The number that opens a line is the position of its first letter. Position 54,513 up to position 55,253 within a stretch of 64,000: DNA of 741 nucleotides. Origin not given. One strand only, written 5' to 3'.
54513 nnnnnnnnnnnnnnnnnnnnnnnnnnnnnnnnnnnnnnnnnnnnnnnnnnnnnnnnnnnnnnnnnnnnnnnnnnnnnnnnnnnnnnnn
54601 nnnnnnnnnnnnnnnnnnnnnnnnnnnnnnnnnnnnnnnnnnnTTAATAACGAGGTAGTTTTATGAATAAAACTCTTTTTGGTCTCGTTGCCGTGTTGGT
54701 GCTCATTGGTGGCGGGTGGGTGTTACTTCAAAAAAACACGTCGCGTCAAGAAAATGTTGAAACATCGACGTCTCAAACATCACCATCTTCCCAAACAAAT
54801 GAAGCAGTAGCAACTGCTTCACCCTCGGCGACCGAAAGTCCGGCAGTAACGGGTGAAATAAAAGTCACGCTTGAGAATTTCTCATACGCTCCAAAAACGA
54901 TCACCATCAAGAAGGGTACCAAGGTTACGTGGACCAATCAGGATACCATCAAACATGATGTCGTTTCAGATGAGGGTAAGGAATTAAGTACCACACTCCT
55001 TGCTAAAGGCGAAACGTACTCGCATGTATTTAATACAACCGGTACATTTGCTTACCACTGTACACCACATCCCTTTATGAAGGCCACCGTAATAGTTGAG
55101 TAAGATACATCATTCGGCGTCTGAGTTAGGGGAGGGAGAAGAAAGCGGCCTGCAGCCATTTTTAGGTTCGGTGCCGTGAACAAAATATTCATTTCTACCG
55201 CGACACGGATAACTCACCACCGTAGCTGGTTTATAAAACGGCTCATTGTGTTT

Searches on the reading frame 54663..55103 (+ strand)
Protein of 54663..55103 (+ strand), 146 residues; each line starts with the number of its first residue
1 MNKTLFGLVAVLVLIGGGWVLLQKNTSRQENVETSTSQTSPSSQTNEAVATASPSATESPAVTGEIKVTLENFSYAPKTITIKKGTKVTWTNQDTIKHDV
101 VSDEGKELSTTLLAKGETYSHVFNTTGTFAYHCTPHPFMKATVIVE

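Call 3: search_protein_families(library=pfam, proteins=[window:54663-55103:+], max_evalue=1)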
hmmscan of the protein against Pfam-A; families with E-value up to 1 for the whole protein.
window:54663-55103:+ (146 aa): 6 families
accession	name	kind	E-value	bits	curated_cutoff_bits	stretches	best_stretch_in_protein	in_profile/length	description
PF00127.26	Copper-bind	-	6.1e-16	59.1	21.2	1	65-146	4-99/99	Copper binding proteins, plastocyanin/azurin family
PF13473.12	Cupredoxin_1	-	6.7e-11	42.6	27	1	57-145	14-104/104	Cupredoxin-like domain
PF19706.4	DUF6203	-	0.03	14.7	26.7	1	12-35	20-43/54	Family of unknown function (DUF6203)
PF20579.4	LapA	-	0.071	13.9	27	1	43-121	11-84/99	LapA domain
PF23933.1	DUF7269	-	0.11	12.9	29.1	1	3-54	26-81/162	Family of unknown function (DUF7269)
PF08139.17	LPAM_1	-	0.12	13.4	20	1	1-14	1-14/18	Prokaryotic membrane lipoprotein lipid attachment site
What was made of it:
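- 54663..55103 (+): Genuine type-1 (amicyanin-like) blue copper protein, used as the comparator. It is not part of the cluster. Pfam PF00127 E 6e-16 (call 3).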

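Call 4: search_protein_families(library=ncbifam, proteins=[window:54663-55103:+], max_evalue=1)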
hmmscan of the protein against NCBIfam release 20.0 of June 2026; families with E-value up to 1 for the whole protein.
window:54663-55103:+ (146 aa): 11 families
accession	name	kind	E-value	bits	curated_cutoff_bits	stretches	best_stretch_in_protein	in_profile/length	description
TIGR02657.1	amicyanin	equivalog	5.8e-18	65.1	110.2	1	74-146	7-83/83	amicyanin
TIGR03102.1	halo_cynanin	subfamily_domain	1.9e-12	47.2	93.8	1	62-145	26-114/115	halocyanin domain-containing protein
TIGR02656.1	cyanin_plasto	equivalog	1.9e-11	44.2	87.85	1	73-144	12-97/99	plastocyanin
NF052435.1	BamI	equivalog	0.0025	17.7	180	1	1-70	1-71/226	biofilm-associated metzincin protease inhibitor BamI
NF051440.1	CuResCopIPSEAE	equivalog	0.0074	16.1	280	1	40-90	17-67/180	copper-resistant cuproprotein CopI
NF052460.1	L-NosZ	equivalog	0.0077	14.8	700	1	33-92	341-409/480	clade III lactonase-type nitrous-oxide reductase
NF040528.1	SP_0198_lipo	equivalog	0.014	15.3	100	1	7-94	9-90/144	SP_0198 family lipoprotein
NF002359.0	PRK01318.2-6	equivalog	0.022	13.1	600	1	23-118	36-127/624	membrane protein insertase YidC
TIGR03931.1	T7SS_Rv3446c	hypoth_equivalog_domain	0.028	14.8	47.6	1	8-69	6-70/194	type VII secretion-associated protein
NF004285.1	PRK05696.1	equivalog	0.062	13.1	179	1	5-50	22-70/171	flagellar basal body-associated protein FliL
NF002334.0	PRK01294.1-2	equivalog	0.14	11.2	285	1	2-61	2-68/336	lipase secretion chaperone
